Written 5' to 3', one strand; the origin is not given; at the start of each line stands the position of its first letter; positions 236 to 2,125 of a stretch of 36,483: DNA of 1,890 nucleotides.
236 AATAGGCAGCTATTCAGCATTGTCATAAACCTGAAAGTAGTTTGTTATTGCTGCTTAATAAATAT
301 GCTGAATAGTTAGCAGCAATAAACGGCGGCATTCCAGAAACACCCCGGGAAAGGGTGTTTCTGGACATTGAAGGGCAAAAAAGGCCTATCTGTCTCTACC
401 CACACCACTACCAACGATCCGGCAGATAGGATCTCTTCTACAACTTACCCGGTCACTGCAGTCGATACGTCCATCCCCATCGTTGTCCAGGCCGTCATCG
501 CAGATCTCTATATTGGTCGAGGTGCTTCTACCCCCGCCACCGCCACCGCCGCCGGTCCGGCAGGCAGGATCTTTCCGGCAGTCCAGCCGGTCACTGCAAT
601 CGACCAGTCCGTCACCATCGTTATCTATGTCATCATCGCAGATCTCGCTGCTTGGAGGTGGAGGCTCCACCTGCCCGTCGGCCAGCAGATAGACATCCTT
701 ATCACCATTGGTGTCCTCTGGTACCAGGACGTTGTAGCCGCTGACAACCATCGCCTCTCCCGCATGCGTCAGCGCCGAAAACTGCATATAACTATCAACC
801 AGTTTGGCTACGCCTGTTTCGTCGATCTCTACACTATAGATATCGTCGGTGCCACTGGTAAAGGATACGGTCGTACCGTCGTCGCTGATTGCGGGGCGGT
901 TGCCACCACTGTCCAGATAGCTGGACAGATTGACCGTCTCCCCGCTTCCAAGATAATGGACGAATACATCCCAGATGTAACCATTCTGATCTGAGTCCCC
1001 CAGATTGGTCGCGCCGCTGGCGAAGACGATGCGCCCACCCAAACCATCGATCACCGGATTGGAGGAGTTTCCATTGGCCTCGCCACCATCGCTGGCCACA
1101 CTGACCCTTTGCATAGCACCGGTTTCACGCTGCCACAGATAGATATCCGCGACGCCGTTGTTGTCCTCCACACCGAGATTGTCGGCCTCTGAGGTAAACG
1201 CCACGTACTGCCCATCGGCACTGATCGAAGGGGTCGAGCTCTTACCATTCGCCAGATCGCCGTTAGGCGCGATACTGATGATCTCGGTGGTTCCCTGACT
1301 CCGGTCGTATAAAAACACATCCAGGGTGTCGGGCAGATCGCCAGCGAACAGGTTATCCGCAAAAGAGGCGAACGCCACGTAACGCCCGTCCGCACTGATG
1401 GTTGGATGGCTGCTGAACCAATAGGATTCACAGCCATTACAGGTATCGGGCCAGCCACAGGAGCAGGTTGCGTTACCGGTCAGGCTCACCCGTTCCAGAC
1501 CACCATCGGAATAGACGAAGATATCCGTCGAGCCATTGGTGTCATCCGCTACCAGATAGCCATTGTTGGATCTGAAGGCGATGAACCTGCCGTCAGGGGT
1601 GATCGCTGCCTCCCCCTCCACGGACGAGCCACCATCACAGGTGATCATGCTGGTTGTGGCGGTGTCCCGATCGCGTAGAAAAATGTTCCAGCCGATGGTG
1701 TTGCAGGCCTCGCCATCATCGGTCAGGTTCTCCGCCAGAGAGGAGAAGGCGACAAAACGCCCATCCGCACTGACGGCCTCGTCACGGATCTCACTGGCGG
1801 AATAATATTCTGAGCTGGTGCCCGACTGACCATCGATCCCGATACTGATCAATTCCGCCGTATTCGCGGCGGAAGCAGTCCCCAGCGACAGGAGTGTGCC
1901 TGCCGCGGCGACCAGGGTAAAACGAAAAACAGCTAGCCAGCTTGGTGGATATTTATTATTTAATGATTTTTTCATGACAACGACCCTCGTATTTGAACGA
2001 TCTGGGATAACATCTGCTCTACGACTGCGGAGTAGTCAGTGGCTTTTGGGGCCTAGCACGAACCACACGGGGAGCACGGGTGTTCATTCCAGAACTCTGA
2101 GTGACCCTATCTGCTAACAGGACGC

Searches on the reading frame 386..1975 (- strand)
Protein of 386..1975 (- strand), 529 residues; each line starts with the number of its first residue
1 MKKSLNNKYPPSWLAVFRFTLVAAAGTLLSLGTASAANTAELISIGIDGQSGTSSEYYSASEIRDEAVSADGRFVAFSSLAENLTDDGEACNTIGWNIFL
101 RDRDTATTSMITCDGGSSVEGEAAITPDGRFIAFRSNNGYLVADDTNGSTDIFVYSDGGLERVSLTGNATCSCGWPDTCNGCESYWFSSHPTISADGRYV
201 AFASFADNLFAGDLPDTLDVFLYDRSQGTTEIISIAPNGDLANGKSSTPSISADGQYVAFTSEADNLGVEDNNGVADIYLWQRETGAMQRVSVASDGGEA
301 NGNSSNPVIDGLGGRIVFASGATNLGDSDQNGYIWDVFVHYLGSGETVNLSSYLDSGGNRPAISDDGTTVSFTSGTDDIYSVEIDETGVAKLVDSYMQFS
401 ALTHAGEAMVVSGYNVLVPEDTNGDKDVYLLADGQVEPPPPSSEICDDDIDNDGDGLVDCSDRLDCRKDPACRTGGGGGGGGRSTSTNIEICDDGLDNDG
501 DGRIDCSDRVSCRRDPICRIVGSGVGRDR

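Call 3: search_protein_families(library=pfam, proteins=[window:386-1975:-], max_evalue=0.1)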
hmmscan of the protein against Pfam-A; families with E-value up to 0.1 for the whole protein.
window:386-1975:- (529 aa): 4 families
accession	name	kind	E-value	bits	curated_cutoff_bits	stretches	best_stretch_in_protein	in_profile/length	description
PF07676.18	PD40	-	4.9e-15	55.5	20.9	3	246-279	11-37/38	WD40-like Beta Propeller Repeat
PF00930.27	DPPIV_N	-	0.0043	16.3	22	0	195-302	2-89/354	Dipeptidyl peptidase IV (DPP IV) N-terminal region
PF09142.17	TruB_C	-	0.029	14.5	28.7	0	123-134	30-41/56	tRNA Pseudouridine synthase II, C terminal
PF17141.9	DUF5114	-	0.085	13.8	27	0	227-272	19-64/88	Domain of unknown function (DUF5114)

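Call 4: search_protein_families(library=ncbifam, proteins=[window:386-1975:-], max_evalue=0.1)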
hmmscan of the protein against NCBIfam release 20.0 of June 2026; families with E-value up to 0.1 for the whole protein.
window:386-1975:- (529 aa): 5 families
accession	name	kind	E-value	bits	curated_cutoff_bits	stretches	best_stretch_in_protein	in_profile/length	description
NF033662.1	acid_disulf_rpt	repeat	8.2e-15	54.3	41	2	441-472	2-32/32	acidic double-disulfide repeat-containing protein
NF053518.1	DipepPtdsDpp5Prph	equivalog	6.5e-11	41.5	900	1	250-421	201-366/655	dipeptidyl-peptidase Dpp5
TIGR02800.1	propeller_TolB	equivalog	1.9e-06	27.1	343.15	1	191-392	196-362/418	Tol-Pal system beta propeller repeat protein TolB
TIGR02171.1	Fb_sc_TIGR02171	subfamily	0.069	11.1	544.35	0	245-284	351-385/912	TIGR02171 family lipoprotein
NF002183.0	PRK01029.1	equivalog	0.08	12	405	0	238-387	173-315/429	Tol-Pal system protein TolB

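Call 20: find_homologous_proteins(query=window:386-1975:-, max_evalue=0.00001)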
Query window:386-1975:- (529 aa): 7933 proteins with E <= 0.00001 among 8000 candidates; the best 120 are listed.
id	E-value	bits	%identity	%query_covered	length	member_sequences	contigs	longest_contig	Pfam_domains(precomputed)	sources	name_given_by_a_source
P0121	0.0e+0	1187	100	100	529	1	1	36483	PF26549.1,PF07676.19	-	-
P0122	2.5e-251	853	75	100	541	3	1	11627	PF26549.1,PF07676.19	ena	-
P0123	2.4e-247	840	74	100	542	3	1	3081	PF26549.1,PF07676.19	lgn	-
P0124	1.4e-235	801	41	65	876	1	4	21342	PF26549.1,PF26550.2,PF21462.4,PF07676.19,PF01109.24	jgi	jgi:Tol biopolymer transport system component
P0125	3.9e-214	731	71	90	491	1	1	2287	PF26549.1,PF07676.19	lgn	-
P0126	2.4e-210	718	70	88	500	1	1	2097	PF26549.1,PF07676.19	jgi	jgi:Tol biopolymer transport system component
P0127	1.0e-208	713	70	90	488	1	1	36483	PF26549.1,PF07676.19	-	-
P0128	2.2e-203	695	67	89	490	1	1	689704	PF26549.1,PF07676.19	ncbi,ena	-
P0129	4.2e-200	684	69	88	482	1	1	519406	PF26549.1,PF07676.19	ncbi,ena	-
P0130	3.0e-192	658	39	69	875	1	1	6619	PF26549.1,PF16750.12,PF07676.19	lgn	-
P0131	3.2e-192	658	64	90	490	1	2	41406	PF26549.1,PF07676.19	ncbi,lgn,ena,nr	ncbi:MAG: hypothetical protein QNJ78_02160 [Gammaproteobacteria bacterium]|nr:hypothetical protein [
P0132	4.6e-186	638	66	86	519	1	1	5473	PF26549.1,PF07676.19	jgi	jgi:Tol biopolymer transport system component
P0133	2.8e-180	619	66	84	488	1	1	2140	PF26549.1,PF07676.19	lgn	-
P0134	2.1e-179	616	36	69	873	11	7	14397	PF26549.1,PF14101.12,PF07676.19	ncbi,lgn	-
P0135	3.6e-170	585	72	71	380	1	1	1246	PF26549.1,PF07676.19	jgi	jgi:Tol biopolymer transport system component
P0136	3.7e-169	582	44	59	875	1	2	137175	PF26549.1,PF08140.17,PF26550.2,PF07676.19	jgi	jgi:Tol biopolymer transport system component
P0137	1.2e-167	577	39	70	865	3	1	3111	PF26549.1,PF08140.17,PF26550.2,PF21462.4,PF07676.19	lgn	-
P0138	2.0e-167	576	32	81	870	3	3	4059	PF26549.1,PF26550.2,PF07676.19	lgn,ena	-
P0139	3.7e-167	576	61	87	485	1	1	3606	PF26549.1,PF07676.19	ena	-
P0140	1.4e-164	567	61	87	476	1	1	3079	PF26549.1,PF07676.19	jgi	jgi:Tol biopolymer transport system component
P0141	8.4e-164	564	54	96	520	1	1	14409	PF26549.1,PF07676.19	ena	-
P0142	1.3e-163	564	39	70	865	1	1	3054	PF26549.1,PF08140.17,PF26550.2,PF07676.19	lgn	-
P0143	1.7e-163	563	41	64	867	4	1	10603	PF26549.1,PF08140.17,PF26550.2,PF07676.19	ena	-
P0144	5.6e-161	555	40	65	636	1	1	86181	PF26549.1,PF26550.2,PF07676.19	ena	-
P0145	1.3e-160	554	41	59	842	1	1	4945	PF26549.1,PF26550.2,PF07676.19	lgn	-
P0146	5.2e-159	549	41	59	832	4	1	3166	PF26549.1,PF26550.2,PF21462.4,PF07676.19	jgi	jgi:Tol biopolymer transport system component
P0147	8.3e-159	548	42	61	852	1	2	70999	PF26220.1,PF26549.1,PF08140.17,PF26550.2,PF07676.19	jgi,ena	jgi:Tol biopolymer transport system component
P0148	1.1e-158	548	35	69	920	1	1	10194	PF26549.1,PF07676.19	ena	-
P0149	2.8e-158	546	37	69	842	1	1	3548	PF26549.1,PF24681.2,PF26550.2,PF07676.19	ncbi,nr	ncbi:MAG: hypothetical protein GYB64_19905, partial [Chloroflexi bacterium]|nr:hypothetical protein 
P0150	2.6e-157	543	53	84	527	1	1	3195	PF26549.1,PF07676.19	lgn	-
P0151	1.2e-156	541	38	60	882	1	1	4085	PF26549.1,PF07676.19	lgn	-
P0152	7.0e-155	535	41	59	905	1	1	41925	PF26549.1,PF26550.2,PF07676.19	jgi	jgi:Tol biopolymer transport system component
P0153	1.4e-152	527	52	99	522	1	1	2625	PF26549.1,PF07676.19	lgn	-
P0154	1.9e-152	527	36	69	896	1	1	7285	PF26549.1,PF08140.17,PF26550.2,PF07676.19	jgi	jgi:Tol biopolymer transport system component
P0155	2.5e-152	527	36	73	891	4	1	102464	PF04495.21,PF26549.1,PF24681.2,PF26550.2,PF07676.19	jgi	jgi:hypothetical protein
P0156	5.7e-152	525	56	91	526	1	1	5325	PF26549.1,PF07676.19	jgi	jgi:Tol biopolymer transport system component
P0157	1.4e-151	524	53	93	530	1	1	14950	PF26549.1,PF07676.19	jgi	jgi:Tol biopolymer transport system component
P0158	3.4e-151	523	55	86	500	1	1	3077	PF26549.1,PF26550.2,PF07676.19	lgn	-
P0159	7.4e-151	522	54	90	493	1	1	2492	PF26549.1,PF07676.19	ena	-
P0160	2.2e-150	520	35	75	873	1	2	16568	PF26549.1,PF26550.2,PF07676.19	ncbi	-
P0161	7.0e-150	518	38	77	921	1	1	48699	PF26549.1,PF21768.5,PF07676.19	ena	-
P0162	6.0e-147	509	53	90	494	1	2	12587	PF26549.1,PF07676.19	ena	-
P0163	1.1e-146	508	38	55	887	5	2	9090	PF26549.1,PF23518.1,PF26550.2,PF07676.19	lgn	-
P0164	5.2e-146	506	39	65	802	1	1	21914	PF26549.1,PF13205.13,PF26550.2,PF07676.19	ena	-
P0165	6.6e-146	505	53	90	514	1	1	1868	PF26549.1,PF07676.19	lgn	-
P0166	9.6e-146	505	36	61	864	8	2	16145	PF26549.1,PF26550.2,PF07676.19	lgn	-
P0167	1.4e-145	504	54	87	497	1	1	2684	PF26549.1,PF07676.19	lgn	-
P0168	2.0e-145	504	54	89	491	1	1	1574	PF26549.1,PF07676.19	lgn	-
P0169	5.9e-145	502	55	87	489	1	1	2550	PF26549.1,PF07676.19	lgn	-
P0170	6.0e-145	502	39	65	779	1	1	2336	PF26549.1,PF26550.2,PF21462.4,PF07676.19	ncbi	ncbi:MAG: hypothetical protein ABI970_16895, partial [Chloroflexota bacterium]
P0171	7.8e-145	502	58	83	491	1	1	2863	PF26549.1,PF07676.19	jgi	-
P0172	1.1e-144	501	57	89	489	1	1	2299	PF26549.1,PF07676.19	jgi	jgi:Tol biopolymer transport system component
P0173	7.4e-144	499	33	72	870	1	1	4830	PF26549.1,PF26550.2,PF07676.19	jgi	jgi:Tol biopolymer transport system component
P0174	1.3e-143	498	53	89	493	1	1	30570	PF26549.1,PF07676.19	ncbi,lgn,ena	-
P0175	1.7e-143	497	33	72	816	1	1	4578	PF26549.1,PF26550.2,PF07676.19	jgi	jgi:Tol biopolymer transport system component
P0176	2.0e-143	497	37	71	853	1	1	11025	PF26549.1,PF07676.19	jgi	-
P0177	2.7e-142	493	52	87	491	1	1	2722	PF26549.1,PF07676.19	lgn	-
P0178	1.5e-141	491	37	71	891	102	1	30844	PF26549.1,PF24681.2,PF26550.2,PF07676.19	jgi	jgi:hypothetical protein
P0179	1.8e-141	491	52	90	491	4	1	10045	PF26549.1,PF07676.19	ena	-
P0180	4.3e-141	489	54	86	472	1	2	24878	PF26549.1,PF07676.19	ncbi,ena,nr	ncbi:MAG: hypothetical protein QNJ78_07195 [Gammaproteobacteria bacterium]|nr:hypothetical protein [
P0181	2.0e-140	487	37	66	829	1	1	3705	PF26549.1,PF08140.17,PF26550.2,PF07676.19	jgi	jgi:Tol biopolymer transport system component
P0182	1.1e-139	485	50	90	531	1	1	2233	PF26549.1,PF07676.19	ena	-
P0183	3.0e-139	483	37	62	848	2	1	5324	PF26549.1,PF26550.2,PF07676.19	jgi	jgi:Tol biopolymer transport system component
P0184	3.1e-139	483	36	74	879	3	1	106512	PF26549.1,PF26550.2,PF07676.19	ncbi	-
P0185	6.6e-139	482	40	65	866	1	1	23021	PF26549.1,PF26550.2,PF07676.19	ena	-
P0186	1.4e-138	481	-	-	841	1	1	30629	PF07676.19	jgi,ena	-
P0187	1.9e-137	477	36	69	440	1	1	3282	PF26549.1,PF08140.17,PF07676.19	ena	-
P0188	4.2e-137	476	52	89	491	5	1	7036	PF26549.1,PF07676.19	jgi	jgi:Tol biopolymer transport system component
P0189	5.4e-137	476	53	84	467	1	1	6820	PF26549.1,PF07676.19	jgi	jgi:Tol biopolymer transport system component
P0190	5.5e-137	476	39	58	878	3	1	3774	PF26549.1,PF26550.2,PF07676.19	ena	-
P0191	1.3e-136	475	38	75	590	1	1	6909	PF26549.1,PF07676.19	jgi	jgi:hypothetical protein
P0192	1.8e-136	474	41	59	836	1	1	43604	PF26549.1,PF26550.2,PF07676.19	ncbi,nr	ncbi:MAG: PD40 domain-containing protein [Thermoleophilia bacterium]|nr:PD40 domain-containing prote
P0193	2.6e-136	474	36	75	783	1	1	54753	PF26549.1,PF26550.2,PF07676.19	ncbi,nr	ncbi:MAG: hypothetical protein Q7T33_02195 [Dehalococcoidia bacterium]|nr:hypothetical protein [Deha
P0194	8.3e-136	472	50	90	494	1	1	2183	PF26549.1,PF07676.19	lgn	-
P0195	3.2e-135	470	52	89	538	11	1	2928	PF26549.1,PF26550.2,PF07676.19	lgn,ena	-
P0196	4.8e-135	470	34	71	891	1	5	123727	PF04495.21,PF26549.1,PF24681.2,PF26550.2,PF07676.19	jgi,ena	jgi:Tol biopolymer transport system component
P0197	5.0e-135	469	52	95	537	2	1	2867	PF07676.19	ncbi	-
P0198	5.4e-135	469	35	59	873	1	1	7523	PF26549.1,PF26550.2,PF07676.19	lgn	-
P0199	1.2e-133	465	41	57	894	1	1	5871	PF26549.1,PF13620.13,PF07676.19,PF17210.10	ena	-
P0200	2.8e-133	464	39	60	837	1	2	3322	PF26549.1,PF26550.2,PF07676.19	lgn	-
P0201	3.3e-133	463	56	78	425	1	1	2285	PF26549.1,PF07676.19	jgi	jgi:Tol biopolymer transport system component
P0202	3.4e-133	463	52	88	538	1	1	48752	PF26549.1,PF07676.19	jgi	jgi:Tol biopolymer transport system component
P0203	4.1e-133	463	52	87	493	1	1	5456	PF26549.1,PF07676.19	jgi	jgi:Tol biopolymer transport system component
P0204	5.5e-133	463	37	73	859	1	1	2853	PF26549.1,PF26550.2,PF07676.19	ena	-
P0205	5.7e-133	463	36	69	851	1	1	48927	PF25174.2,PF26549.1,PF08140.17,PF26550.2,PF07676.19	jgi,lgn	jgi:Tol biopolymer transport system component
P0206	7.7e-133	462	38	76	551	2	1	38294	PF26549.1,PF00404.25,PF26550.2,PF07676.19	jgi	jgi:Tol biopolymer transport system component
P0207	9.1e-133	462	38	69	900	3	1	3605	PF26549.1,PF07676.19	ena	-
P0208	1.2e-132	462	34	66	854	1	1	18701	PF26549.1,PF23518.1,PF26550.2,PF07676.19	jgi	jgi:Tol biopolymer transport system component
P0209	1.6e-132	461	51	89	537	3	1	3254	PF26549.1,PF07676.19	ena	-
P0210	7.5e-132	459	40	57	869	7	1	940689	PF26549.1,PF07676.19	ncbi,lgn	-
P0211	1.4e-131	458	36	64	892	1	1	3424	PF26549.1,PF26550.2,PF07676.19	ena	-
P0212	2.1e-131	458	33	72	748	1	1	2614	PF26549.1,PF24316.2,PF26550.2,PF07676.19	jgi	jgi:Tol biopolymer transport system component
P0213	2.9e-131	457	44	59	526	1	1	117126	PF26549.1,PF26550.2,PF07676.19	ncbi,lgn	-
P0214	1.4e-130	455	36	84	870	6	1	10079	PF26549.1,PF26550.2,PF07676.19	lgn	-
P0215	5.4e-130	453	42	52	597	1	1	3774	PF26549.1,PF07676.19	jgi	jgi:Tol biopolymer transport system component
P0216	8.0e-130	452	42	51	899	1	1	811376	PF18503.8,PF26549.1,PF08140.17,PF07676.19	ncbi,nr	ncbi:PD40 domain-containing protein [Candidatus Campbellbacteria bacterium]|nr:MAG: PD40 domain-cont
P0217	8.5e-130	452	41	61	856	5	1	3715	PF26549.1,PF26550.2,PF07676.19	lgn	-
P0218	8.8e-130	452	40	56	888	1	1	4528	PF26549.1,PF26550.2,PF07676.19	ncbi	-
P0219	3.2e-129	450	34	80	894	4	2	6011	PF26549.1,PF26550.2,PF07676.19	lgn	-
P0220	2.0e-128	448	39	59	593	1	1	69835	PF26549.1,PF26550.2,PF07676.19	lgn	-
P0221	2.2e-128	448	37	69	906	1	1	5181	PF26549.1,PF00930.28,PF08140.17,PF26550.2,PF07676.19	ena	-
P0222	4.1e-128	447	36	69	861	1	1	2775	PF26549.1,PF07676.19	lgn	-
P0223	4.7e-127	443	32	69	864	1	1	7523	PF26549.1,PF26550.2,PF07676.19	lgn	-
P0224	6.1e-127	443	40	68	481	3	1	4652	PF26549.1,PF26550.2,PF07676.19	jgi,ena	-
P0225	7.4e-127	443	37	69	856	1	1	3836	PF26549.1,PF26550.2,PF07676.19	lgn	-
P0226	8.6e-127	442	37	69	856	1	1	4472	PF26549.1,PF07676.19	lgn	-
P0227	9.0e-127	442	38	69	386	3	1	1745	PF26549.1,PF26550.2,PF07676.19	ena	-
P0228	9.1e-127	442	35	71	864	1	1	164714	PF26549.1,PF26550.2,PF07676.19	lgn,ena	-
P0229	1.0e-126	442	36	75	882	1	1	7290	PF26549.1,PF26550.2,PF07676.19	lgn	-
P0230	1.2e-126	442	37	69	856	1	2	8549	PF26549.1,PF26550.2,PF07676.19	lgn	-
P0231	1.3e-126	442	51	91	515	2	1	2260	PF26549.1,PF07676.19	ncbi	-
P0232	4.6e-126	440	39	70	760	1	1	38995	PF26549.1,PF26550.2,PF04203.19,PF07676.19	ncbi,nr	ncbi:MAG: sortase [Anaerolineaceae bacterium]|nr:sortase [Anaerolineaceae bacterium]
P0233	1.6e-125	438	43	54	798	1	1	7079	PF28266.1,PF26549.1,PF26550.2,PF07676.19,PF18911.7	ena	-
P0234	1.9e-125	438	40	59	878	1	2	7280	PF26549.1,PF24920.2,PF07676.19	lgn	-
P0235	1.1e-124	435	38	69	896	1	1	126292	PF26549.1,PF26550.2,PF07676.19,PF01938.27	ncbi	-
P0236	1.2e-124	435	41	55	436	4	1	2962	PF26549.1,PF26550.2,PF07676.19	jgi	jgi:Tol biopolymer transport system component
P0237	2.0e-124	435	39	58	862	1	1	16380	PF26549.1,PF26550.2,PF07676.19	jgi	jgi:Tol biopolymer transport system component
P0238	4.3e-124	433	37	75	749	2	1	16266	PF26549.1,PF26550.2,PF00395.26,PF07676.19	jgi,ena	-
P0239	1.3e-123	432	34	64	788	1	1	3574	PF26549.1,PF00930.28,PF07676.19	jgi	jgi:Tol biopolymer transport system component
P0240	1.3e-123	432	36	69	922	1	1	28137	PF26549.1,PF26550.2,PF07676.19,PF11721.15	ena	-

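Call 22: find_encoding_contigs(protein=P0122, flank=8000, max_places=3)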
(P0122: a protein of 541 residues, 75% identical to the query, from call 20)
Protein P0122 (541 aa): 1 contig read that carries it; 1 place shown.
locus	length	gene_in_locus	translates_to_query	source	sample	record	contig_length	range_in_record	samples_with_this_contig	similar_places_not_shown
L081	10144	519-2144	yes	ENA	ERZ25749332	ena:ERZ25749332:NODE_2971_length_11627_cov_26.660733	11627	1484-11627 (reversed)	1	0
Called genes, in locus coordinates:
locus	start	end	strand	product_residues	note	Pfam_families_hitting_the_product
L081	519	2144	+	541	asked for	PF26549:Tricorn_N (faint), PF07676:PD40 (faint)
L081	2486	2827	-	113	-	-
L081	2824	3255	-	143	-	PF04364:DNA_pol3_chi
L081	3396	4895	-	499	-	PF02789:Peptidase_M17_N, PF00883:Peptidase_M17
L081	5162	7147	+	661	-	PF03600:CitMHS, PF02080:TrkA_C, PF00939:Na_sulph_symp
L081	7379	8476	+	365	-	PF05222:AlaDh_PNT_N, PF01262:AlaDh_PNT_C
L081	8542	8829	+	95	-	PF12769:PNTB_4TM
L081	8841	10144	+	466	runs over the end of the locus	PF02233:PNTB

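Call 23: find_encoding_contigs(protein=P0128, flank=8000, max_places=3)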
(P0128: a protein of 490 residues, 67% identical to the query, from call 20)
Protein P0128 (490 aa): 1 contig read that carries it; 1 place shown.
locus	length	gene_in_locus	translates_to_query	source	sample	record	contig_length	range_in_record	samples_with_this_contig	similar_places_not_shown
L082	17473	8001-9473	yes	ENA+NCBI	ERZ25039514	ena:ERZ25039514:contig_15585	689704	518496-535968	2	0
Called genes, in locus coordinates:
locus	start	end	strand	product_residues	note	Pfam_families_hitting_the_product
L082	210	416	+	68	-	-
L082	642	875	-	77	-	-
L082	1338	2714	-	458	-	PF13529:Peptidase_C39_2 (weak)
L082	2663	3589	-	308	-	-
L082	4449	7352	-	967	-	PF07676:PD40 (faint)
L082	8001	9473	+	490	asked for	PF26549:Tricorn_N (faint), PF07676:PD40 (faint)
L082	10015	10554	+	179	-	PF00034:Cytochrom_C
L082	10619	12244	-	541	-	PF00672:HAMP (faint), PF00015:MCPsignal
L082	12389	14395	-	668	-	PF00580:UvrD-helicase, PF01443:Viral_helicase1 (faint), PF13245:AAA_19, PF13604:AAA_30 (faint), PF13361:UvrD_C, PF13538:UvrD_C_2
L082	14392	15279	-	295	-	PF03446:NAD_binding_2, PF03807:F420_oxidored (weak), PF14833:NAD_binding_11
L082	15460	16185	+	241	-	PF18306:LDcluster4, PF03641:Lysine_decarbox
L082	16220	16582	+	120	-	PF11191:DUF2782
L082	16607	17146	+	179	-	PF04290:DctQ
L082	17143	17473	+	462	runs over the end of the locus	PF06808:DctM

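Call 24: find_encoding_contigs(protein=P0129, flank=8000, max_places=3)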
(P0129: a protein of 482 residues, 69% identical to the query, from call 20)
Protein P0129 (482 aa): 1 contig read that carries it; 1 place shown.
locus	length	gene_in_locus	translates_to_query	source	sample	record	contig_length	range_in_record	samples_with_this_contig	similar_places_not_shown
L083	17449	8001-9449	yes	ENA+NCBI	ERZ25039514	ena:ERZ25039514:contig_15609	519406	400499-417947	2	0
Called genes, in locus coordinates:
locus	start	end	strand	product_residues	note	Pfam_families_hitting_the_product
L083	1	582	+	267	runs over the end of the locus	PF02412:TSP_3 (faint), PF05359:DUF748 (faint), PF00691:OmpA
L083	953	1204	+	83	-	-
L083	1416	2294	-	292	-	PF20181:DUF6544, PF21900:DUF6920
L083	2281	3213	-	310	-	PF00248:Aldo_ket_red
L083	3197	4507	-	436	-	PF03219:TLC (faint), PF07690:MFS_1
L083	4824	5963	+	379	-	PF02826:2-Hacid_dh_C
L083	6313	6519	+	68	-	-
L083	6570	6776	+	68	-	-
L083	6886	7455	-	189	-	PF11845:Tll0287-like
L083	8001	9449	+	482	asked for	PF07676:PD40 (faint), PF26549:Tricorn_N (faint)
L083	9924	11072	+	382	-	PF07690:MFS_1, PF13347:MFS_2 (faint), PF07690:MFS_1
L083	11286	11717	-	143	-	-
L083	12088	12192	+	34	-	-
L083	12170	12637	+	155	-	PF00583:Acetyltransf_1, PF13673:Acetyltransf_10, PF13508:Acetyltransf_7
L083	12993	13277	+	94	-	-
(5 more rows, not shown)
